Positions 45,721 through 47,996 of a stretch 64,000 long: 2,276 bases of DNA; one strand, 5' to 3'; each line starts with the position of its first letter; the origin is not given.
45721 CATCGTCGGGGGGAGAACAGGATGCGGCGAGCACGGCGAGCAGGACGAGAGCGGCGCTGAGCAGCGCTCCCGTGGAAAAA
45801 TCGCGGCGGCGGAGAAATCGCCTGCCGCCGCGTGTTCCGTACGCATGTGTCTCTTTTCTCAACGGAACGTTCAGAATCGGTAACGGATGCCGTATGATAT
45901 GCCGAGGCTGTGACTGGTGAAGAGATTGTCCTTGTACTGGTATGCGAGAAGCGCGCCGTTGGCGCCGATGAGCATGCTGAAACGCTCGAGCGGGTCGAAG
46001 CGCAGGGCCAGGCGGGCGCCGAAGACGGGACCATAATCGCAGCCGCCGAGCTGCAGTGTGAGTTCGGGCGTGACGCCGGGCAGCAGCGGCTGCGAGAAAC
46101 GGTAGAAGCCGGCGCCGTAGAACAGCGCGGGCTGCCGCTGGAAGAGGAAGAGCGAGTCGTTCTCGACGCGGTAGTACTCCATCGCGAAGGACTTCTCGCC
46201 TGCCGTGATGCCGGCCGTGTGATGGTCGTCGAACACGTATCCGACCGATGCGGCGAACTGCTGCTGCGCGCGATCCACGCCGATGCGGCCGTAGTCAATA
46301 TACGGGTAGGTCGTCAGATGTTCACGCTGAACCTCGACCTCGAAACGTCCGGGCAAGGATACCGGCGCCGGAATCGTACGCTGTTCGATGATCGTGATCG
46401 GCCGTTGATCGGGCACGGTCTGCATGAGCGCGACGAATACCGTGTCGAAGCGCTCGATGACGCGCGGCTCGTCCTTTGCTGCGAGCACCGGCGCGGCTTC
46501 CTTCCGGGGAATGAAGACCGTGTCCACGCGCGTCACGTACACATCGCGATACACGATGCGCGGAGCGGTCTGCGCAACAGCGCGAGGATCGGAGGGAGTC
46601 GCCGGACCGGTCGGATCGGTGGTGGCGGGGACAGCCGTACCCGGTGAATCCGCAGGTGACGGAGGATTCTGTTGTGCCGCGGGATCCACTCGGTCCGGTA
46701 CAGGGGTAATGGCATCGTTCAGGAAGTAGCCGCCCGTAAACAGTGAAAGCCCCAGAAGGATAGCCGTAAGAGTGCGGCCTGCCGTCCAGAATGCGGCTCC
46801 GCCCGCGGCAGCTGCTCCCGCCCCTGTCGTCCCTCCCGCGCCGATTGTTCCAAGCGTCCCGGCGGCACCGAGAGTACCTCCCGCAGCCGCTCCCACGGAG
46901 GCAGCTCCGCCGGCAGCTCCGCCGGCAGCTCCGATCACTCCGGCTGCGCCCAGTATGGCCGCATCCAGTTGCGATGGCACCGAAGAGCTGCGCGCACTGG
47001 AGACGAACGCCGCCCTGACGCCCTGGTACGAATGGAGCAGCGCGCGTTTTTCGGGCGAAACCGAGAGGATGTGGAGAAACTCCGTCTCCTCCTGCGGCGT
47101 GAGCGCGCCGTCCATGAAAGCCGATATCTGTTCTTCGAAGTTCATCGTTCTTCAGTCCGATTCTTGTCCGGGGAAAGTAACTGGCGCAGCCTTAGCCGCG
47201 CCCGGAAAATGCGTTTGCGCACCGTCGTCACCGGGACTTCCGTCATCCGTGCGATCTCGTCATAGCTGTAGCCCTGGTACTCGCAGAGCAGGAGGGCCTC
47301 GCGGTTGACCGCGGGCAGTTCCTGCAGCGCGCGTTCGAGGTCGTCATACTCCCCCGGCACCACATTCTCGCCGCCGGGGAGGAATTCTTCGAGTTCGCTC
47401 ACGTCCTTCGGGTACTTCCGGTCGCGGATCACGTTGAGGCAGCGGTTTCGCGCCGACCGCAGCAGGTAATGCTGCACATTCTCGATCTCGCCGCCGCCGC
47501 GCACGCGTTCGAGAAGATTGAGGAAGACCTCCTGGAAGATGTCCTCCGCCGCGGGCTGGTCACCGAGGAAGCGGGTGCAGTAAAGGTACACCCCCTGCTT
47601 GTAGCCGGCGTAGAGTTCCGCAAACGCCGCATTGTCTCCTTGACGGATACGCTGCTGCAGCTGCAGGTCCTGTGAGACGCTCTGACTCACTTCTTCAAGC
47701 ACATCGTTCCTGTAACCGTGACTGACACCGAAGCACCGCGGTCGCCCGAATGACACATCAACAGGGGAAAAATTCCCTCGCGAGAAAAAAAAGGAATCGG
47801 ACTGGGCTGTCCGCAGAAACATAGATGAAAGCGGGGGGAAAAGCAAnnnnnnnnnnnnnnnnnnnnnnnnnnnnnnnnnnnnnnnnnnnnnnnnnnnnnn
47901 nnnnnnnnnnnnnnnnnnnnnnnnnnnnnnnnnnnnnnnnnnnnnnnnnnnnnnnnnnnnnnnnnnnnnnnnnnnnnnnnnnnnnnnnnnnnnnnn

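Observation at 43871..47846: Four-gene ECF-sigma / RseA-like anti-sigma / lipoprotein / vWA-T9SS-cargo operon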

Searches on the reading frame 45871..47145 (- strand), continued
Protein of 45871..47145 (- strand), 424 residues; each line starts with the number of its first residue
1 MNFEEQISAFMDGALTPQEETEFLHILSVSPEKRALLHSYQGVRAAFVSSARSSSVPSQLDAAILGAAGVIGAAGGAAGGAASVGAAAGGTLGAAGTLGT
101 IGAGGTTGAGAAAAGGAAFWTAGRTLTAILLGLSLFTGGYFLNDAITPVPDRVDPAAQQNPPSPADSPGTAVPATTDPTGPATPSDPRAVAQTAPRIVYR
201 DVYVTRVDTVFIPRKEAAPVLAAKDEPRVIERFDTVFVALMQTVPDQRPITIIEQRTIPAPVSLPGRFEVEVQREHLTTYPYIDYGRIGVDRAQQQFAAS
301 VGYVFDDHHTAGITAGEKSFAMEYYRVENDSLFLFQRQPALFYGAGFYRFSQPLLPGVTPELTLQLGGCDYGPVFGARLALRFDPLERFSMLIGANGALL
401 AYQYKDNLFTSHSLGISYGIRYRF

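Call 54: search_protein_families(library=pfam, proteins=[L011:3591-5753:-, L011:934-3081:-, L012:13353-15086:+, L012:14142-14711:-, L011:6491-9262:+], max_evalue=0.01)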
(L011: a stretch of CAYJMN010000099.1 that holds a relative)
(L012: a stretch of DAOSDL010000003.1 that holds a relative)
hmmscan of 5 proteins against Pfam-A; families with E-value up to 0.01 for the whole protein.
L011:3591-5753:- (720 aa): 4 families
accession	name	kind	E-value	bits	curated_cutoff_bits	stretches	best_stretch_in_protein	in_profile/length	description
PF18962.6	Por_Secre_tail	-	1.7e-07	31.9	27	1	642-716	2-73/75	Secretion system C-terminal sorting domain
PF15902.12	Sortilin-Vps10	-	2.1e-07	30.5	33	0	112-209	5-111/446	Sortilin, neurotensin receptor 3,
PF14870.12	PSII_BNR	-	3.6e-06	26.9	27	0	180-248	23-97/303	Photosynthesis system II assembly factor YCF48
PF02012.26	BNR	-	0.00033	20.6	27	0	199-208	2-11/12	BNR/Asp-box repeat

L011:934-3081:- (715 aa): 2 families
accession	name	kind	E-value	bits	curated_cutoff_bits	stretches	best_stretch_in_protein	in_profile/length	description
PF18962.6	Por_Secre_tail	-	2.8e-07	31.2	27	1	637-709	2-72/75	Secretion system C-terminal sorting domain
PF15902.12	Sortilin-Vps10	-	3.3e-05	23.3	33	1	116-219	4-113/446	Sortilin, neurotensin receptor 3,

L012:13353-15086:+ (577 aa): 2 families
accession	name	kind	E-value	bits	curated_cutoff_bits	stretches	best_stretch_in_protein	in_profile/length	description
PF18962.6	Por_Secre_tail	-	1.1e-05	26.1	27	1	498-573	2-75/75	Secretion system C-terminal sorting domain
PF22113.1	Mtrc-MtrF_II-IV_dom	-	0.0013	18.7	30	1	30-168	28-147/176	Outer membrane cytochrome MtrC/MtrF-like, domains II/IV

L012:14142-14711:- (189 aa): 0 families

L011:6491-9262:+ (923 aa): 2 families
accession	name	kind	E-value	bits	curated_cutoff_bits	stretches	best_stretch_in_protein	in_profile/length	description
PF02838.20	Glyco_hydro_20b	-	1.1e-06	29.9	26.1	1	101-173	70-123/124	Glycosyl hydrolase family 20, domain 2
PF18962.6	Por_Secre_tail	-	0.0015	19.2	27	1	843-916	3-71/75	Secretion system C-terminal sorting domain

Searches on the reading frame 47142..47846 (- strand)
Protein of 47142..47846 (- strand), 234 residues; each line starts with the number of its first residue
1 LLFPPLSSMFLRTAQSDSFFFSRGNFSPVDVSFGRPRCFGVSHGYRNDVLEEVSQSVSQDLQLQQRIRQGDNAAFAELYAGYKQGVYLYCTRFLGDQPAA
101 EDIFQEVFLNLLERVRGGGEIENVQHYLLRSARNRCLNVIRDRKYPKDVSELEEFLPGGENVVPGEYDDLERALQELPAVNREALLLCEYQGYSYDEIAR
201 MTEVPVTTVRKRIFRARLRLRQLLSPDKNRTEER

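Call 3: search_protein_families(library=pfam, proteins=[window:47142-47846:-], max_evalue=0.1)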
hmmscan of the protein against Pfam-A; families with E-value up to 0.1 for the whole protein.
window:47142-47846:- (234 aa): 7 families
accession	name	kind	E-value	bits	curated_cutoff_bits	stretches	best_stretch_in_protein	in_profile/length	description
PF08281.18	Sigma70_r4_2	-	1.3e-18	66.8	25.7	1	168-220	2-54/54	Sigma-70, region 4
PF04542.20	Sigma70_r2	-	1.9e-10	40.8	24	1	78-144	1-69/71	Sigma-70 region 2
PF04545.22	Sigma70_r4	-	2.4e-09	37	24.1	1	173-222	1-50/50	Sigma-70, region 4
PF07638.17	Sigma70_ECF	-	0.00031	21.2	21.1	1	167-222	123-181/185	ECF sigma factor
PF13384.12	HTH_23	-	0.01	16.1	24.6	1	184-213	10-37/50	Homeodomain-like domain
PF22233.2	PhyR_sigma-like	-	0.032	14.4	27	1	174-211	1-38/50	Response regulator PhyR, sigma-like domain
PF25787.1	HTH_SB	-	0.07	13.4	43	0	191-210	21-40/53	Sleeping Beauty transposase HTH domain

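Call 4: search_protein_families(library=ncbifam, proteins=[window:47142-47846:-], max_evalue=0.1)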
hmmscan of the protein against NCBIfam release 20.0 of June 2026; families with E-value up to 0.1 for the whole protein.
window:47142-47846:- (234 aa): 98 families (the best 25 are shown)
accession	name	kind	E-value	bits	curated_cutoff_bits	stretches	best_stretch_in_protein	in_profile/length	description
TIGR02985.1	Sig70_bacteroi1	subfamily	4e-29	101.9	126.4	1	74-223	2-161/162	RNA polymerase sigma-70 factor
NF009166.1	PRK12513.1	equivalog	9e-27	94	206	1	56-226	5-188/193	RNA polymerase sigma factor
NF009172.0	PRK12519.1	subfamily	1.1e-25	90.3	222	1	54-225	10-190/194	RNA polymerase sigma factor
TIGR02937.1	sigma70-ECF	superfamily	3.8e-24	85.2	42.9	1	74-224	2-165/165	sigma-70 family RNA polymerase sigma factor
NF058625.1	sigma_PG0214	equivalog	1.1e-23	83.8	130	1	73-229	4-166/170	GFO_1088 family ECF-type sigma factor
NF007223.0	PRK09641.1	equivalog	1.2e-21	77.5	209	1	63-224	8-184/187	RNA polymerase sigma factor SigW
TIGR02950.1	SigM_subfam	subfamily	1e-20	74.1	147.95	1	76-224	3-158/159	RNA polymerase sigma factor, SigM family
NF009168.0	PRK12515.1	subfamily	1.3e-20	73.7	236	1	56-225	5-180/189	RNA polymerase sigma factor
NF004113.0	PRK05602.1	equivalog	1.4e-20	73.8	208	1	51-232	23-209/211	RNA polymerase sigma factor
NF007225.0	PRK09643.1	equivalog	2.1e-20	73.3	190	1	52-231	6-189/204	RNA polymerase sigma factor SigM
TIGR02939.1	RpoE_Sigma70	equivalog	7.8e-20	71.7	236.15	1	58-226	5-188/190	RNA polymerase sigma factor RpoE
NF007216.0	PRK09638.1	equivalog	9.9e-19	67.8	194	1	59-224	4-174/180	RNA polymerase sigma factor SigY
NF009167.0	PRK12514.1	equivalog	4e-18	65.9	265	1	63-224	10-178/180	RNA polymerase sigma factor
TIGR02948.1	SigW_bacill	equivalog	6.3e-18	65.5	243.1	1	64-224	9-184/187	RNA polymerase sigma factor SigW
NF007228.0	PRK09646.1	subfamily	2.2e-17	63.4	226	1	59-224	16-190/194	ECF RNA polymerase sigma factor SigK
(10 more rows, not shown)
